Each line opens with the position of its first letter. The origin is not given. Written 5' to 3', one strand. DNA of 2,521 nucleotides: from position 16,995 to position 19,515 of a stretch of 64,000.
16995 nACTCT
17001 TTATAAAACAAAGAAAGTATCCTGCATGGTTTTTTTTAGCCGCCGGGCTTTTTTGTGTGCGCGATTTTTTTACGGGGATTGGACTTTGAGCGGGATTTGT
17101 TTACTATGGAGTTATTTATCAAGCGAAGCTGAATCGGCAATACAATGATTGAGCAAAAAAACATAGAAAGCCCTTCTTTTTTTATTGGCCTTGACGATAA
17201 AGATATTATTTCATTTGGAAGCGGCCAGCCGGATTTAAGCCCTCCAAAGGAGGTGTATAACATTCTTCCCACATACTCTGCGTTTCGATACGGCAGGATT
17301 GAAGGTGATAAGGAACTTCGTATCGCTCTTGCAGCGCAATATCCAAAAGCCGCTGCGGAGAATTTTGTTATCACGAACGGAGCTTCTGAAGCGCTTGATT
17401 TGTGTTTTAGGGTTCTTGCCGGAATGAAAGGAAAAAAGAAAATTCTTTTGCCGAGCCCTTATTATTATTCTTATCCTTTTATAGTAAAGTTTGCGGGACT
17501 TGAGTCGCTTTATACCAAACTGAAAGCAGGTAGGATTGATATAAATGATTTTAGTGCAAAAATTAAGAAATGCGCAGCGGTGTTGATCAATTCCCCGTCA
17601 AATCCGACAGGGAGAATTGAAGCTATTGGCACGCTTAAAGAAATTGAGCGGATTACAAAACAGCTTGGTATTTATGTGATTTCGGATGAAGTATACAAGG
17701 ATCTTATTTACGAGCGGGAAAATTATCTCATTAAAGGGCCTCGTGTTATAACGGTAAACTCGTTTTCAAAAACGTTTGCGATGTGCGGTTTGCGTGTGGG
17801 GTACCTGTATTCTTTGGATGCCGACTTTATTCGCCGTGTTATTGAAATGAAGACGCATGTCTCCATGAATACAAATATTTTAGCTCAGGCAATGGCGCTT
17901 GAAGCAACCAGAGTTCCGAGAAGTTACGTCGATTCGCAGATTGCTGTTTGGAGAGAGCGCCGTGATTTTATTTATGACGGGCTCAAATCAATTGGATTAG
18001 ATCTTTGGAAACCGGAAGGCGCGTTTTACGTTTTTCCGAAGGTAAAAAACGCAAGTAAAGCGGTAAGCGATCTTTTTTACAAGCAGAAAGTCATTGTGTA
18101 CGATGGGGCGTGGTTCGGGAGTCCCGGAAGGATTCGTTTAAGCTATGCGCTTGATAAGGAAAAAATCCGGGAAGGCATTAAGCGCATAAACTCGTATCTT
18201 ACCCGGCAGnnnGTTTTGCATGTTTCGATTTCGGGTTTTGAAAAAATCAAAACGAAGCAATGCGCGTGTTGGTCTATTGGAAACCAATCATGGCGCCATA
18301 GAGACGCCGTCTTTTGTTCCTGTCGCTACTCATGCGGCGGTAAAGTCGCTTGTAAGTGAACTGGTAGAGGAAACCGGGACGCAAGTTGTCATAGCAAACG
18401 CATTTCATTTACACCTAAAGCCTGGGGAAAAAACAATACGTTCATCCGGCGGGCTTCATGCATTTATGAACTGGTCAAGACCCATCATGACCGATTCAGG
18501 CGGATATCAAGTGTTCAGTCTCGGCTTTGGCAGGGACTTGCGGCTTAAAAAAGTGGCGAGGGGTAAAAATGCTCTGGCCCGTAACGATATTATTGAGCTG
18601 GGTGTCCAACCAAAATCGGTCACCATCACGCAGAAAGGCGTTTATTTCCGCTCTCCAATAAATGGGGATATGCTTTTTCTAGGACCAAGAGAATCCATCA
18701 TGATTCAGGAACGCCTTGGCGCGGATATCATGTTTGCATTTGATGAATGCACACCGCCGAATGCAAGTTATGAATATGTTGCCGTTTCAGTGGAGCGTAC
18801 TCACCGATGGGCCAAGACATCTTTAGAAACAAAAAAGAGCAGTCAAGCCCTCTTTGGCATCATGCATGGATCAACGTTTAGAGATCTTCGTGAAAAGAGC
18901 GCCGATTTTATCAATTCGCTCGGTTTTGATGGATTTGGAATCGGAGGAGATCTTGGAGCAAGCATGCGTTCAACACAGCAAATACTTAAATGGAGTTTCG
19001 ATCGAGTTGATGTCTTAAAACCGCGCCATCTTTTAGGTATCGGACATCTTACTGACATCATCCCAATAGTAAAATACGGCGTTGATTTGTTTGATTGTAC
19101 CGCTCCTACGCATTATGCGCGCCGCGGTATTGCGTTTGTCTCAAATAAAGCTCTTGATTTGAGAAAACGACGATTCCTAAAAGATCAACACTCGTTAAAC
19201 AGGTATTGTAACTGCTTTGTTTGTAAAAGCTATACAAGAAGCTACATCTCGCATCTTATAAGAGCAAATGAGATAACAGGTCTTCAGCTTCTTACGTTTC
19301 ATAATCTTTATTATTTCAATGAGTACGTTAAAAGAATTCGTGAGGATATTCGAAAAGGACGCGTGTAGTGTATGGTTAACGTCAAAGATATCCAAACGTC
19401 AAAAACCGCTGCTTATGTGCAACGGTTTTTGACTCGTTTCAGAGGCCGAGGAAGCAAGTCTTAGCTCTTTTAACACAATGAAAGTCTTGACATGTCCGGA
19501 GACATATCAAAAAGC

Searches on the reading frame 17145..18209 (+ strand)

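Call 11: search_protein_families(library=pfam, proteins=[window:17145-18209:+], max_evalue=0.001)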
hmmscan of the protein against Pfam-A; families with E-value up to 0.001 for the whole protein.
window:17145-18209:+ (355 aa): 1 family
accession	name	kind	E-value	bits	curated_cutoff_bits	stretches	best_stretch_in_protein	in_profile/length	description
PF00155.27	Aminotran_1_2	-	7.8e-55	187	19.7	1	19-348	1-361/361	Aminotransferase class I and II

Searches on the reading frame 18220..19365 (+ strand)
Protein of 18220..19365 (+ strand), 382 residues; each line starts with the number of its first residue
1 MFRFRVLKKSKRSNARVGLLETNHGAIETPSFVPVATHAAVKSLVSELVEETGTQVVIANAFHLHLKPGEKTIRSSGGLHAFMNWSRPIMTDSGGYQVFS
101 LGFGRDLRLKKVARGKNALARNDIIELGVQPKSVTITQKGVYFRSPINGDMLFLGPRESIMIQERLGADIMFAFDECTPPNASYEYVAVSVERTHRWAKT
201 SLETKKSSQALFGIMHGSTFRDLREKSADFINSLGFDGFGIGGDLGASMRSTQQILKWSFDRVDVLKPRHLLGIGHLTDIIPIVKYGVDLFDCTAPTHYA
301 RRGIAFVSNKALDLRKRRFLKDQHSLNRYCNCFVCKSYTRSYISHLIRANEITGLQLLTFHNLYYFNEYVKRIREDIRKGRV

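Call 58: find_related_loci(query=window:18220-19365:+, collection=genome_contigs, flank=10000)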
Query window:18220-19365:+ (382 aa) in genome_contigs; peptide patterns used: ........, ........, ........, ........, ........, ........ (x = any residue, [..] = any of these).
600 stretches matched a pattern (row limit reached: there are more); 588 encode a relative of the query (tblastn E <= 1e-3); the best 80 are kept; 80 distinct loci.
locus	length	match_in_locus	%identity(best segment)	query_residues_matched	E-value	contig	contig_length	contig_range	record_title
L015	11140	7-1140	57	1-382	2e-154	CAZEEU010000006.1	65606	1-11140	MAG TPA_asm: uncultured Gammaproteobacteria bacterium isolate SRP286056_co1_676 genome assembly, contig: NODE_386_length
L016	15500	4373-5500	58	1-380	3e-152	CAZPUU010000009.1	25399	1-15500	MAG TPA_asm: uncultured Gammaproteobacteria bacterium isolate SRP192515_co2_165 genome assembly, contig: NODE_1482_lengt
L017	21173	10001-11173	58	1-380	6e-152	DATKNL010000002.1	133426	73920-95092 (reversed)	MAG TPA_asm: Candidatus Paceibacterota bacterium isolate SMAG_U14736 k141_470429, whole genome shotgun sequence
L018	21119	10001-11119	58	4-380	3e-151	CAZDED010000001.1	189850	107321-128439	MAG TPA_asm: uncultured Gammaproteobacteria bacterium isolate SRP278252_co2_138 genome assembly, contig: NODE_73_length_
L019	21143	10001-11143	59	1-380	5e-147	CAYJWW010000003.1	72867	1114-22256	MAG TPA_asm: uncultured Candidatus Saccharibacteria bacterium isolate ERP125453_co1_514 genome assembly, contig: NODE_21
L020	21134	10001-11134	56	1-382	1e-146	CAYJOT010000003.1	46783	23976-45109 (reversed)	MAG TPA_asm: uncultured Candidatus Saccharibacteria bacterium isolate ERP125453_co1_108 genome assembly, contig: NODE_55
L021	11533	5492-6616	56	1-379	2e-146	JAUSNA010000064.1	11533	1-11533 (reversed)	MAG: Candidatus Levyibacteriota bacterium isolate E19_metabat.bin.104 E19_k141_72759, whole genome shotgun sequence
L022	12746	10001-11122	54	1-378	6e-144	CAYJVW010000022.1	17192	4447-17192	MAG TPA_asm: uncultured Candidatus Saccharibacteria bacterium isolate ERP125453_co1_233 genome assembly, contig: NODE_33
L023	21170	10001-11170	57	1-382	4e-156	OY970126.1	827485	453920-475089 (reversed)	MAG: uncultured bacterium isolate MFD05512.bin.c.3 genome assembly, chromosome: 1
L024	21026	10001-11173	54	1-380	1e-142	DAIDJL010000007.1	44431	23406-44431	MAG TPA_asm: Candidatus Parcubacteria bacterium isolate clean384 k141_1148168, whole genome shotgun sequence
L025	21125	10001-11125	51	4-382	8e-136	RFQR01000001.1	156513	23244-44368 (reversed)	MAG: bacterium isolate WB4_3_0878 contig_100_0, whole genome shotgun sequence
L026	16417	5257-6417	54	1-380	5e-133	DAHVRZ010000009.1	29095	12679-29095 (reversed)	MAG TPA_asm: Candidatus Parcubacteria bacterium isolate clean656 NODE_9_length_29095_cov_7.194121, whole genome shotgun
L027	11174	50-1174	50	2-380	3e-131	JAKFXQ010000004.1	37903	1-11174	MAG: Patescibacteria group bacterium isolate ND3_Bin_31 ND3_0000185, whole genome shotgun sequence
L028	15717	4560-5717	56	1-380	9e-129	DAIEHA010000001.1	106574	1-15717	MAG TPA_asm: Candidatus Parcubacteria bacterium isolate clean996 NODE_1_length_106574_cov_6.654103, whole genome shotgun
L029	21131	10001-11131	50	1-377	3e-127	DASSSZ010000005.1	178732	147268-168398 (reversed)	MAG TPA_asm: Candidatus Paceibacterota bacterium isolate SMAG_U528 k141_352815, whole genome shotgun sequence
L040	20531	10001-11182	42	3-381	3e-98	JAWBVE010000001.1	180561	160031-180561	MAG: Candidatus Pacearchaeota archaeon isolate JZ-1_201803_bins_104 JZ-1_201803_bins_104_scaffold_1, whole genome shotgu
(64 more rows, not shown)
